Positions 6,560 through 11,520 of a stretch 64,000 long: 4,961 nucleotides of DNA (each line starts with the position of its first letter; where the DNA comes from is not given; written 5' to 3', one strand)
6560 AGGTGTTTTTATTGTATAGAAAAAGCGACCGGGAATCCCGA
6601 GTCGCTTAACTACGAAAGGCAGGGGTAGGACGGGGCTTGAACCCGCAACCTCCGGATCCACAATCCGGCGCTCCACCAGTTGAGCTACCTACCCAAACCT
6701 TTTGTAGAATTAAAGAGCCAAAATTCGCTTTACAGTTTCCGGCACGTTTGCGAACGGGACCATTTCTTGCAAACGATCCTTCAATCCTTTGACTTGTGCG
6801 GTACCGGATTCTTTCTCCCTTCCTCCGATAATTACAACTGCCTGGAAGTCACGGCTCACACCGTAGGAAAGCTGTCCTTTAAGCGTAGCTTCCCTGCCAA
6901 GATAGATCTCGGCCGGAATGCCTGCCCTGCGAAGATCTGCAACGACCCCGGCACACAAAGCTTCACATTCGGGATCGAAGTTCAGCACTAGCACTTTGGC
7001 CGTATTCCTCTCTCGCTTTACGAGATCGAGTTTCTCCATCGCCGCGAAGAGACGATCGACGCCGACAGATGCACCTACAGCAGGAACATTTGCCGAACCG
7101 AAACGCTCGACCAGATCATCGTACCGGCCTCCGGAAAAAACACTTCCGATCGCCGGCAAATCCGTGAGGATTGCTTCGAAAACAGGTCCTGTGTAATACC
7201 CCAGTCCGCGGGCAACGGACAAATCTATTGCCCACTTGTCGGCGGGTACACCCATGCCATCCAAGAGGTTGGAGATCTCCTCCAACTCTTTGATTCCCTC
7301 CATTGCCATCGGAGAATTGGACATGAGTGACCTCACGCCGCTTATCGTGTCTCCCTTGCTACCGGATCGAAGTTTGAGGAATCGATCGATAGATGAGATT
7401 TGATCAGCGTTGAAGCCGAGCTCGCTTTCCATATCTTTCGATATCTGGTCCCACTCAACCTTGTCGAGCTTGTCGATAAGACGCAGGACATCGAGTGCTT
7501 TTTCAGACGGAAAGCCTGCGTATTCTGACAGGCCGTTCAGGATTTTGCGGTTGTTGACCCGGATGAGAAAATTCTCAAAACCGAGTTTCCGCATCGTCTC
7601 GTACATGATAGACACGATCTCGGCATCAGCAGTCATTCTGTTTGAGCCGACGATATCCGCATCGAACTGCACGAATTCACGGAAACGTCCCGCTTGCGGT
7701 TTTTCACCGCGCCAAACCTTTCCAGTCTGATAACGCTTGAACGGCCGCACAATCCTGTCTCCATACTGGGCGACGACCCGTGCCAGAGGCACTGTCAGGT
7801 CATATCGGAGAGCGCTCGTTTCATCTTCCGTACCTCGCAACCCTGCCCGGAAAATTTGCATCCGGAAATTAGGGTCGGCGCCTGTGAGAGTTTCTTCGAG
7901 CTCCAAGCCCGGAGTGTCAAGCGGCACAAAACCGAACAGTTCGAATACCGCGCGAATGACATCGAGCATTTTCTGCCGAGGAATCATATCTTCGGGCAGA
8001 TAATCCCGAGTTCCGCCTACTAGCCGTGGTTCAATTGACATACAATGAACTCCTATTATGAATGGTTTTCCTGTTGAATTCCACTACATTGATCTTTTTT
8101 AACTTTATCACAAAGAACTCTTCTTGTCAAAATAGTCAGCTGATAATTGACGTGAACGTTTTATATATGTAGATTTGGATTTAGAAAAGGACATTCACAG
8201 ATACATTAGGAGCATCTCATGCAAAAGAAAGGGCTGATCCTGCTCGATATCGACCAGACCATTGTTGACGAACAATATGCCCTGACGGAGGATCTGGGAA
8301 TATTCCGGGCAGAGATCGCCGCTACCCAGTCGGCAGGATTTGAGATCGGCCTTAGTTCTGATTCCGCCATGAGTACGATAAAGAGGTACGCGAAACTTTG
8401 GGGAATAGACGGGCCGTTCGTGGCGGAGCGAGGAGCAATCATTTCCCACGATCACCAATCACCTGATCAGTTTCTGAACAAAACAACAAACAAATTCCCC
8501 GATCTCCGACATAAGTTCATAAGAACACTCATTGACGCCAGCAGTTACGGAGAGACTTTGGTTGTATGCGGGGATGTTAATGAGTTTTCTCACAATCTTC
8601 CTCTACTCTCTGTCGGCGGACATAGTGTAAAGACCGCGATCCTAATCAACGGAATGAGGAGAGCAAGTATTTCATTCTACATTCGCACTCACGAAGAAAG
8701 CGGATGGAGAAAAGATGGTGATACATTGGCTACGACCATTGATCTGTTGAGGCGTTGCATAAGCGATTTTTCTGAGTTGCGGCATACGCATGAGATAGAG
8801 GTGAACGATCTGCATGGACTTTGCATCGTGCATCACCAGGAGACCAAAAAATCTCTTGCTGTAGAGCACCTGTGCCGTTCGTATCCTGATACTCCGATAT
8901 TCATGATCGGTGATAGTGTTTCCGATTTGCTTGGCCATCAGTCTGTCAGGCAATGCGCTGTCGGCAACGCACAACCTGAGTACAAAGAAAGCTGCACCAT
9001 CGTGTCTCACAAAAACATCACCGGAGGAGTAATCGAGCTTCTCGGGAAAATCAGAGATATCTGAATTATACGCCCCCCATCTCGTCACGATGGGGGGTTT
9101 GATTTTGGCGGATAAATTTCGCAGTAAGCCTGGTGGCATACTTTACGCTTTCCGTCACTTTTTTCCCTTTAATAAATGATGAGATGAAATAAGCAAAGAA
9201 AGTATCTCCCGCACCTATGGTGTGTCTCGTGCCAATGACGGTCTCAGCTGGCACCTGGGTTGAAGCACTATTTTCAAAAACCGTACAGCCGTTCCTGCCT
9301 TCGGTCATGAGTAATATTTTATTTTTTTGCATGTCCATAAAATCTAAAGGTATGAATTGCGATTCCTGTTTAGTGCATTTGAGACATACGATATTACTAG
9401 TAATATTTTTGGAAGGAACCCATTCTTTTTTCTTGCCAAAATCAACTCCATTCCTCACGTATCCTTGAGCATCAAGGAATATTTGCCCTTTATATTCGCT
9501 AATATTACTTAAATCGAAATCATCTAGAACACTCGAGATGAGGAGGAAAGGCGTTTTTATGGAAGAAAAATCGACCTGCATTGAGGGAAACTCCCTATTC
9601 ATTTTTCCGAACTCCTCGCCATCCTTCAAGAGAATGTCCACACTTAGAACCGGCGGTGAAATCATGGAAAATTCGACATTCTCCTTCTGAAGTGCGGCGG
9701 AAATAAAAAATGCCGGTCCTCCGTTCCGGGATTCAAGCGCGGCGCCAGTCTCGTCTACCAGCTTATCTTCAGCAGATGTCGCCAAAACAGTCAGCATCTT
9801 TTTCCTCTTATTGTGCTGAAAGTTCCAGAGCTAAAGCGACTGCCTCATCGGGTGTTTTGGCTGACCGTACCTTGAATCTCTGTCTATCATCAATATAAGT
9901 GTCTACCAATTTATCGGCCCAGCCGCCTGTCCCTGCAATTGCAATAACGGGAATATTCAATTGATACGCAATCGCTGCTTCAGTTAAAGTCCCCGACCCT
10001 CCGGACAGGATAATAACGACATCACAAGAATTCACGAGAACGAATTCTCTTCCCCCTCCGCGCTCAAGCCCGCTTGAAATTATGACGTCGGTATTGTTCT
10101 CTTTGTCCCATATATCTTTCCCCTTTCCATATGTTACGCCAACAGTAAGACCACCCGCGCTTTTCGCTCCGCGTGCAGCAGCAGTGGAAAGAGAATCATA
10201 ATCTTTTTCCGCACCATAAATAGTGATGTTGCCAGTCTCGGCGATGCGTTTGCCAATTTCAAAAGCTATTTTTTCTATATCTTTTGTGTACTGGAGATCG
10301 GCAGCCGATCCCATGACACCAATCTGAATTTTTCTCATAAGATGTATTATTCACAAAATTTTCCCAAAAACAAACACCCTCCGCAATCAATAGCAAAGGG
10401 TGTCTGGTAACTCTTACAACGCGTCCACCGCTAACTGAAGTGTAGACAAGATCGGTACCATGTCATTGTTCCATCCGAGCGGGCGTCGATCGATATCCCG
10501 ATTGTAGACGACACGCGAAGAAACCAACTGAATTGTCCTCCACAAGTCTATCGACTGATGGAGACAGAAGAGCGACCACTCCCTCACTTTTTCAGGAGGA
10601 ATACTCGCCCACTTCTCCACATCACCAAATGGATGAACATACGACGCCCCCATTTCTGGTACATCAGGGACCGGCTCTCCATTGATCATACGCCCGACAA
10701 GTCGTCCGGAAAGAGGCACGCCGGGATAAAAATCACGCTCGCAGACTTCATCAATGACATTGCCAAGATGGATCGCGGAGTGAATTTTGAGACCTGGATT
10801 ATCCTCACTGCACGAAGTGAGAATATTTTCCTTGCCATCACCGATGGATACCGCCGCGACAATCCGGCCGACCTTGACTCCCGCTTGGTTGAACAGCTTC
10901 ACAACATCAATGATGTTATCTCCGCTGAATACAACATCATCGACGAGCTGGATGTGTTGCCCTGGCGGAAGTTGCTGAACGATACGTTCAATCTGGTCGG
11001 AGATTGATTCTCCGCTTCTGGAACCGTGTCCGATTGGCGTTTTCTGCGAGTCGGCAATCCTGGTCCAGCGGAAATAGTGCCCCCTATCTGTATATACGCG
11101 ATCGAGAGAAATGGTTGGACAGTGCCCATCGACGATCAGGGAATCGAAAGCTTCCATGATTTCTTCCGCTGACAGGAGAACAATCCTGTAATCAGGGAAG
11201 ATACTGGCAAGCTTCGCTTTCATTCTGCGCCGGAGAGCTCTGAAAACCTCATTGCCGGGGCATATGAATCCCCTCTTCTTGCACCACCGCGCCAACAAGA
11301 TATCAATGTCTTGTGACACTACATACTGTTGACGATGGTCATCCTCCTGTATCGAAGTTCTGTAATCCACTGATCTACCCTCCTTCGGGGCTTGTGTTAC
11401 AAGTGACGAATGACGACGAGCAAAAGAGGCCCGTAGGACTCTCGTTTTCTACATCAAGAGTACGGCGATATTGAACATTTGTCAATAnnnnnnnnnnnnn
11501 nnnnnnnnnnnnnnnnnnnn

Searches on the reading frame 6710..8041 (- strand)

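Call 9: search_protein_families(library=pfam, proteins=[window:6710-8041:-])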
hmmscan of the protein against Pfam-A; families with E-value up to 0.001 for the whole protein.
window:6710-8041:- (443 aa): 4 families
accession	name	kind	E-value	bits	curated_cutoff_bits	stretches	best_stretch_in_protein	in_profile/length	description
PF13393.11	tRNA-synt_His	-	2.3e-42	145.8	25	1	10-331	1-308/308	Histidyl-tRNA synthetase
PF03129.25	HGTP_anticodon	-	3.4e-10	40.4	21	1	349-439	1-93/94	Anticodon binding domain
PF00587.30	tRNA-synt_2b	-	2.6e-06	28.1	29.3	1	100-423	36-144/179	tRNA synthetase class II core domain (G, H, P, S and T)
PF00152.25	tRNA-synt_2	-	1.5e-05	24.7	25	0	15-150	18-137/308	tRNA synthetases class II (D, K and N)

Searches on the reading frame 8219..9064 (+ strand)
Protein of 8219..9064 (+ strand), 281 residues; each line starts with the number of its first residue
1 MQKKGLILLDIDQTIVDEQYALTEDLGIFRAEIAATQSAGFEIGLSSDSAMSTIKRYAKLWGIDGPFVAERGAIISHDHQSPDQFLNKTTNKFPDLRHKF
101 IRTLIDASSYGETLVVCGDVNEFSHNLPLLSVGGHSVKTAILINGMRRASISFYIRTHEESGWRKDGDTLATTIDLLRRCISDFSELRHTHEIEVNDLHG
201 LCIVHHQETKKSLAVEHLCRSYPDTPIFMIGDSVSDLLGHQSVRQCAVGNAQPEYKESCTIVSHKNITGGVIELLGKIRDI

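Call 9: search_protein_families(library=pfam, proteins=[window:8219-9064:+])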
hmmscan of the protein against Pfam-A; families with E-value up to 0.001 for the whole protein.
window:8219-9064:+ (281 aa): 1 family
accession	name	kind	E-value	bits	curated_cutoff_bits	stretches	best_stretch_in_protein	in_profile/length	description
PF08282.18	Hydrolase_3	-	2.1e-10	41.2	20.9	1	7-274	1-254/255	haloacid dehalogenase-like hydrolase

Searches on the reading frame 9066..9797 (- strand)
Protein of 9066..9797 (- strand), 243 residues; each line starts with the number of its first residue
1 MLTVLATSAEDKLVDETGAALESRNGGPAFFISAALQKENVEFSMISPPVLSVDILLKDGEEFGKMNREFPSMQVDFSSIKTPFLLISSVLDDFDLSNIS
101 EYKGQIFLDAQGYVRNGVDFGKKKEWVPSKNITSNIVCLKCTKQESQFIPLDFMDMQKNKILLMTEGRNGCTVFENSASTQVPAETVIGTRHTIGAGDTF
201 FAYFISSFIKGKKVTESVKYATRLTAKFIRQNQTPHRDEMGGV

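Call 9: search_protein_families(library=pfam, proteins=[window:9066-9797:-])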
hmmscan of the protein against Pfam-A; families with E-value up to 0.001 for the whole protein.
window:9066-9797:- (243 aa): 2 families
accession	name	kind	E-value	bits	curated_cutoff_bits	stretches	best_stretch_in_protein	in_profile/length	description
PF00294.29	PfkB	-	2.9e-11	43.7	25.8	1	159-231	220-292/302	pfkB family carbohydrate kinase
PF08543.17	Phos_pyr_kin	-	0.00027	20.8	27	1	174-234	177-237/246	Phosphomethylpyrimidine kinase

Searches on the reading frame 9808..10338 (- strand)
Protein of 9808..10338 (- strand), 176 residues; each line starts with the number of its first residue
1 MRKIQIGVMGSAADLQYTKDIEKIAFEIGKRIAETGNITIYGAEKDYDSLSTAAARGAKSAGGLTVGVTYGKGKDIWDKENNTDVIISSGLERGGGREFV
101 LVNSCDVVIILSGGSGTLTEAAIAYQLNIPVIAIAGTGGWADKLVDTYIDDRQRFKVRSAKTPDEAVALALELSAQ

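Call 9: search_protein_families(library=pfam, proteins=[window:9808-10338:-])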
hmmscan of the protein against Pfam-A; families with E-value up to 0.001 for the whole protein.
window:9808-10338:- (176 aa): 3 families
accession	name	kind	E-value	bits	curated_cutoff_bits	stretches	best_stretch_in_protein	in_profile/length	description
PF18306.6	LDcluster4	-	8.5e-30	103.8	26.3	1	3-166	1-150/151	SLOG cluster4 family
PF18171.6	LSDAT_prok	-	2.6e-05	24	25.4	1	103-159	122-177/195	SLOG in TRPM, prokaryote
PF18185.7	STALD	-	0.00034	20.6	24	0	114-159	135-180/211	Sir2- and TIR-associating SLOG family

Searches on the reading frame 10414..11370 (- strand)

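Call 9: search_protein_families(library=pfam, proteins=[window:10414-11370:-])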
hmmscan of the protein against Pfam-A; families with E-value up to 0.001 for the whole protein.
window:10414-11370:- (318 aa): 1 family
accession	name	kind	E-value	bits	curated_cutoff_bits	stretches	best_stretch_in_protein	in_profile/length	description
PF00156.33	Pribosyltran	-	0.00077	19.2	26.3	0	131-180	81-130/158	Phosphoribosyl transferase domain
